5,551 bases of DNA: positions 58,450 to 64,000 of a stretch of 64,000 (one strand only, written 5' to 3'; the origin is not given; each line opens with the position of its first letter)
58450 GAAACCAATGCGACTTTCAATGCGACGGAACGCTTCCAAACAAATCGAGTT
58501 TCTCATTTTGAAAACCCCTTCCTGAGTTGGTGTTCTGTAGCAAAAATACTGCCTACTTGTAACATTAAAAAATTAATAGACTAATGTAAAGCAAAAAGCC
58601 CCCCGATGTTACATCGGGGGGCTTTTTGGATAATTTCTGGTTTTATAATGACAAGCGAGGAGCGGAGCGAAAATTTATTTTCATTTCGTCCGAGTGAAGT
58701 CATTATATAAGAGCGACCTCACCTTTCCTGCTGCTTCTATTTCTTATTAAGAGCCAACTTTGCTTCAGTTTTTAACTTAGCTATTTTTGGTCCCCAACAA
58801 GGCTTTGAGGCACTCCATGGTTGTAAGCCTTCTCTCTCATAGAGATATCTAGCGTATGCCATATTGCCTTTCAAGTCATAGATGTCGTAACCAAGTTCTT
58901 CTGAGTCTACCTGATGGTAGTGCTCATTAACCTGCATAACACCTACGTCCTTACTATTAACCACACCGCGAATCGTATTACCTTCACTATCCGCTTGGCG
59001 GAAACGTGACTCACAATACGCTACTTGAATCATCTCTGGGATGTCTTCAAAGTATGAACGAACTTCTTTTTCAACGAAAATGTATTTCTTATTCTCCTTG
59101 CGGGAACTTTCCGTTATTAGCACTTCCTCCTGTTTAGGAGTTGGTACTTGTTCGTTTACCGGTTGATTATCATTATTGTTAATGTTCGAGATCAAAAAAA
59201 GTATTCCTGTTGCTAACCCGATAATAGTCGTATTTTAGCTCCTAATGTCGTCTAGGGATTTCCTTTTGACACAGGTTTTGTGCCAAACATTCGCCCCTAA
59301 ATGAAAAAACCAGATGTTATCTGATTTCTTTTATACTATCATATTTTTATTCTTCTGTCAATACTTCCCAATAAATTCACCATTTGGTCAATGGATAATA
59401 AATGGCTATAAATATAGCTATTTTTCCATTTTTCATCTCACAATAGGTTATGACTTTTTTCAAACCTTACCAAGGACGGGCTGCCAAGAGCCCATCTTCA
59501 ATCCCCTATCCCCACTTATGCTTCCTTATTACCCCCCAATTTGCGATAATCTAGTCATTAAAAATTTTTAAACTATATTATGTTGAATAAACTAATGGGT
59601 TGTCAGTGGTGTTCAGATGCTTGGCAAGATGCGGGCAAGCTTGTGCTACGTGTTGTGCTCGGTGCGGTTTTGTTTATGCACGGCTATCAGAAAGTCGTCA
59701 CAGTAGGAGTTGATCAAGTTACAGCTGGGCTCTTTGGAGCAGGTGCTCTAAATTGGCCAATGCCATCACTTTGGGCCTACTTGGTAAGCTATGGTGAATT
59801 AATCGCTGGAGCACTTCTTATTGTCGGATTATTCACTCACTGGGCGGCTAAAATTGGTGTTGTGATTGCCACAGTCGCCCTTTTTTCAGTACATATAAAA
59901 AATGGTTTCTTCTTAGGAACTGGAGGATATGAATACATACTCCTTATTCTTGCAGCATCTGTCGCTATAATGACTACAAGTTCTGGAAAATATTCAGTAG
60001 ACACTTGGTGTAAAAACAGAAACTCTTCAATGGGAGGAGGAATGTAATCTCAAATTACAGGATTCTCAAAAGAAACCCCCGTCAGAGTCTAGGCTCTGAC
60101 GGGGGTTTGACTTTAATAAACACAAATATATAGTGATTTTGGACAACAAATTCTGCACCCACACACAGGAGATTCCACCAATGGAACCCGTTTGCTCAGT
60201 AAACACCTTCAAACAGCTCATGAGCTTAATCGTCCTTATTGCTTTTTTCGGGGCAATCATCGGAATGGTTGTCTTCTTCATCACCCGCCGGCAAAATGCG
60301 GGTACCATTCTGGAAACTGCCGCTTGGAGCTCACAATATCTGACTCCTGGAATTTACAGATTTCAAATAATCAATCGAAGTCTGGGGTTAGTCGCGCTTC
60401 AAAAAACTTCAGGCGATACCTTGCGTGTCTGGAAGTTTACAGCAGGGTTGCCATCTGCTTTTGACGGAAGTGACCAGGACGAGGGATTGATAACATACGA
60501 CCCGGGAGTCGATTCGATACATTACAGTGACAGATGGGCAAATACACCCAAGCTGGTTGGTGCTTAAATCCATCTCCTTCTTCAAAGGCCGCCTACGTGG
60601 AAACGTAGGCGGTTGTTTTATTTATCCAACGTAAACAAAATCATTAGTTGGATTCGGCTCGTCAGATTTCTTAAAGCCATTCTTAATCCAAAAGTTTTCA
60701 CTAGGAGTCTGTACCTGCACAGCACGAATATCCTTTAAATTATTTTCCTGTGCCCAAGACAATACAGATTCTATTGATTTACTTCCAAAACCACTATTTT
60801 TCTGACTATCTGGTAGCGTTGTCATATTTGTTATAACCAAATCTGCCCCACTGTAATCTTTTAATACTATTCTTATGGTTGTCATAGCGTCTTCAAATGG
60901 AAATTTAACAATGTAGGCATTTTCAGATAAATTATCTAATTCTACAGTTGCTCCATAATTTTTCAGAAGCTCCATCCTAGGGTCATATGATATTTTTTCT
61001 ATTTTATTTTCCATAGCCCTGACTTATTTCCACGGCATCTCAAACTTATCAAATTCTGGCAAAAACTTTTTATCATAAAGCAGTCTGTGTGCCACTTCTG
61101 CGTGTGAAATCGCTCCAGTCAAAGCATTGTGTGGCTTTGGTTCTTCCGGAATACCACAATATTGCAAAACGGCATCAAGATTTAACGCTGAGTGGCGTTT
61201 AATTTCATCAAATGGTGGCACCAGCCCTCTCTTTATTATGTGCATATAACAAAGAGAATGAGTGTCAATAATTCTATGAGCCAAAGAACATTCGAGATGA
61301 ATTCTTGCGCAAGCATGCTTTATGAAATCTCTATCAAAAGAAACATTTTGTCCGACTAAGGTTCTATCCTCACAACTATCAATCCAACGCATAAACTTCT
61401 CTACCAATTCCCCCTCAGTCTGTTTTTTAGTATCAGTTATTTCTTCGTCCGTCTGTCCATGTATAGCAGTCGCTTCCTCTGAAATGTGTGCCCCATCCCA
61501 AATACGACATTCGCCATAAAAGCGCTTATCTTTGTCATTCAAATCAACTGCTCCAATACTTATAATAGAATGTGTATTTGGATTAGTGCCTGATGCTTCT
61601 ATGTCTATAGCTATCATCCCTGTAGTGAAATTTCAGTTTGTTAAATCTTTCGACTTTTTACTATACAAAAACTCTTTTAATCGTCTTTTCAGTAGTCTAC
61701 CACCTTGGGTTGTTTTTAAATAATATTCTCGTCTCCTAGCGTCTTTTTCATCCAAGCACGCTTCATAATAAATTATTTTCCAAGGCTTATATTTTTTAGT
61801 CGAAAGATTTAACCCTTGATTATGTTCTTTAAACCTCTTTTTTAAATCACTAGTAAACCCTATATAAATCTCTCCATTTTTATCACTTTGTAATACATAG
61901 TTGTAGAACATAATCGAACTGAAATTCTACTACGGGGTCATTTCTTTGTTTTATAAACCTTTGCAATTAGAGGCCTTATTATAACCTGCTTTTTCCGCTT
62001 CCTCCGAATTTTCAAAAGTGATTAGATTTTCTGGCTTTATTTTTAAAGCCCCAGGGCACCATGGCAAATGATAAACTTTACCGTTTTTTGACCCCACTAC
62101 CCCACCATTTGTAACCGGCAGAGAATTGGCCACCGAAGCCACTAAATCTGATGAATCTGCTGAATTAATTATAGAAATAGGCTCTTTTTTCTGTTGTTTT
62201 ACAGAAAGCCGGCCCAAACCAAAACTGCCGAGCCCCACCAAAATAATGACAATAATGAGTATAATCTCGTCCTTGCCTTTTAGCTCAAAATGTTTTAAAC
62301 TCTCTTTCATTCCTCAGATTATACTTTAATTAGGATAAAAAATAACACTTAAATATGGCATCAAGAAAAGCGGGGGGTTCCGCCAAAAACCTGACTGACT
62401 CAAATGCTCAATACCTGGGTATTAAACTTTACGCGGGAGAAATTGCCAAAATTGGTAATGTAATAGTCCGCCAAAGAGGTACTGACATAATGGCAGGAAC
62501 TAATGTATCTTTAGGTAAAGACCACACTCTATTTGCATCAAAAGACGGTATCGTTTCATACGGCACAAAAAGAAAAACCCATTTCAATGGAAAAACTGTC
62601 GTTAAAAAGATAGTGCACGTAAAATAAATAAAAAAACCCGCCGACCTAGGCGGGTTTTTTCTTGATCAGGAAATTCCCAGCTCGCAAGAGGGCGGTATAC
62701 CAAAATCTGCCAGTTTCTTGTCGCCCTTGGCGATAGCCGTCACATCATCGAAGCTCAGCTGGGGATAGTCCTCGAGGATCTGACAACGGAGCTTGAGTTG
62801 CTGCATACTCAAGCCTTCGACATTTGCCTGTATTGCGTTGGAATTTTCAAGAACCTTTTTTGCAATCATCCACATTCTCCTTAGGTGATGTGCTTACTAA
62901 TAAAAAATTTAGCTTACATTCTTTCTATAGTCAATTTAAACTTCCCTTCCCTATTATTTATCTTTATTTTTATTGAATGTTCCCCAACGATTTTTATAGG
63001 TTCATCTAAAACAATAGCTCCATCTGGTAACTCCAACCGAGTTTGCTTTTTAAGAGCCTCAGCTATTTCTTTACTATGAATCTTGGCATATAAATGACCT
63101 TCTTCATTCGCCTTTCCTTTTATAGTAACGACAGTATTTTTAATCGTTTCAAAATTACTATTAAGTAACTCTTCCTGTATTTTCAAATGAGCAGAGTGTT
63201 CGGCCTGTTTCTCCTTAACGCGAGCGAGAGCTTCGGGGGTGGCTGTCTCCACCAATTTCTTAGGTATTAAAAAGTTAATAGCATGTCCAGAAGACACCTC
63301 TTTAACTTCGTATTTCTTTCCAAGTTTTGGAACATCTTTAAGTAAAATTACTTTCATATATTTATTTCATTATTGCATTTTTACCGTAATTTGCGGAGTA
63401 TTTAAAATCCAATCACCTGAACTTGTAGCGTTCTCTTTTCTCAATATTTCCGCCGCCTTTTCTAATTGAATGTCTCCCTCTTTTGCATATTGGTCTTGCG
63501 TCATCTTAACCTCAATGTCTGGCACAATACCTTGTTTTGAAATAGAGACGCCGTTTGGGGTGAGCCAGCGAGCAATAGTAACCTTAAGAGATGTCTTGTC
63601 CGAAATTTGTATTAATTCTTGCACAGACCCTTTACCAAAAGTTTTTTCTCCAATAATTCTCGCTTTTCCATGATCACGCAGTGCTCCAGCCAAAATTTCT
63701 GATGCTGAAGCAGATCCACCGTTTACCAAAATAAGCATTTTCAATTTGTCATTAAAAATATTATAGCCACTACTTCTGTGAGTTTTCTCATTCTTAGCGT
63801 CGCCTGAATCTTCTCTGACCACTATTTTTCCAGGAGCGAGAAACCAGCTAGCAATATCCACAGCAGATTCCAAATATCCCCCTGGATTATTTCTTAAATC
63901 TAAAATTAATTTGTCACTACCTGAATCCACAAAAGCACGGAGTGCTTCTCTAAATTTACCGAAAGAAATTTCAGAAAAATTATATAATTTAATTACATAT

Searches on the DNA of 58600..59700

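Call 67: search_rna_families(source=window, start=58600, end=59700, threshold=evalue, max_evalue=10)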
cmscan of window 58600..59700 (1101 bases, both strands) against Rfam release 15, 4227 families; matches with E-value up to 10: 7.
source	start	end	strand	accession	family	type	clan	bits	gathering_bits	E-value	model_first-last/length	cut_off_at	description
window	59534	59610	-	RF01176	snR78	Gene; snRNA; snoRNA; CD-box;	CL00063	19.3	48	4.7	1-82/82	no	Small nucleolar RNA snR78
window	58600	58629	+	RF02399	NsiR1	Gene; sRNA;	-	18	39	1.1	26-60/60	5'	Nitrogen stress-induced RNA 1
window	58600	58767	-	RF04178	BTnc005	Gene; sRNA;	-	17.8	174.8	0.21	1-198/205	3'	Bacteroides sRNA BTnc005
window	59341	59485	+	RF02895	S414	Gene; sRNA;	-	17.2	45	7.6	1-175/175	no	Staphylococcus sRNA 414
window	59397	59496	-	RF04184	BTnc060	Gene; sRNA;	-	16.4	228.9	9.8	1-213/213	no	Bacteroides sRNA BTnc060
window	59241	59343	+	RF01515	Afu_514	Gene; snRNA; snoRNA; CD-box;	-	14.6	39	5.9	1-106/106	no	A. fumigatus snoRNA Afu_514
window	58600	58627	+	RF02837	anti-hemB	Gene; sRNA;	-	12.6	49.5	7.4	47-81/81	5'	Burkholderia RNA 7 (anti-hemB)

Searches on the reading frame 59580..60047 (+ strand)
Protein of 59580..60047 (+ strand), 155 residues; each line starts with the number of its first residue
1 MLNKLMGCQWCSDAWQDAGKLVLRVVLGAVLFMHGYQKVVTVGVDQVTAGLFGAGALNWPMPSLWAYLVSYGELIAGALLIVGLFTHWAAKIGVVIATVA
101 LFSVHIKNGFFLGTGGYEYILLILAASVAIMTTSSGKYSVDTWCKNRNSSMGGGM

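Call 11: search_protein_families(library=pfam, proteins=[window:59580-60047:+], max_evalue=0.01)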
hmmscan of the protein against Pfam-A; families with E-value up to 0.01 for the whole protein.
window:59580-60047:+ (155 aa): 3 families
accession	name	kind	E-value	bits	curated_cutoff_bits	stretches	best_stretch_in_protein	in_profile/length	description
PF07681.17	DoxX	-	3e-17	63.5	23.6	1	20-105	2-84/85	DoxX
PF04173.18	DoxD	-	3.6e-05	24.2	22.7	1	63-146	63-146/167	TQO small subunit DoxD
PF07291.16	MauE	-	0.00015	22.5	27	1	21-105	6-86/128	Methylamine utilisation protein MauE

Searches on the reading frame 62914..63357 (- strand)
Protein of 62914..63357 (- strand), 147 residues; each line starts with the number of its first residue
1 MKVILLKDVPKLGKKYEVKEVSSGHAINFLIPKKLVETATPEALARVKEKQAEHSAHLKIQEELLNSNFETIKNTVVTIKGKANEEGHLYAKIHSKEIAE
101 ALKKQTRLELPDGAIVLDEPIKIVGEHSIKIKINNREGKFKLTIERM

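Call 31: search_protein_families(library=pfam, proteins=[window:62914-63357:-], max_evalue=0.001)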
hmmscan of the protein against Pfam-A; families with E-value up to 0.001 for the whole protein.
window:62914-63357:- (147 aa): 2 families
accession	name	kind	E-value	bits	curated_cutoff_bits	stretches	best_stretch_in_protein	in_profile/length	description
PF01281.25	Ribosomal_L9_N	-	1.5e-18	66.5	20.7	1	1-46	1-46/47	Ribosomal protein L9, N-terminal domain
PF03948.19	Ribosomal_L9_C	-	9.2e-15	55.3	23.2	1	70-136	8-75/86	Ribosomal protein L9, C-terminal domain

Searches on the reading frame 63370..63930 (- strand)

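Call 31: search_protein_families(library=pfam, proteins=[window:63370-63930:-], max_evalue=0.001)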
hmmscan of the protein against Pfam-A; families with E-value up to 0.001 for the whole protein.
window:63370-63930:- (186 aa): 1 family
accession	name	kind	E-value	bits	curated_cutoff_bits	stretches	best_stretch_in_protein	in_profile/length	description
PF03572.23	Peptidase_S41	-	5.9e-46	156.5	24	1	4-141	29-165/165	Peptidase family S41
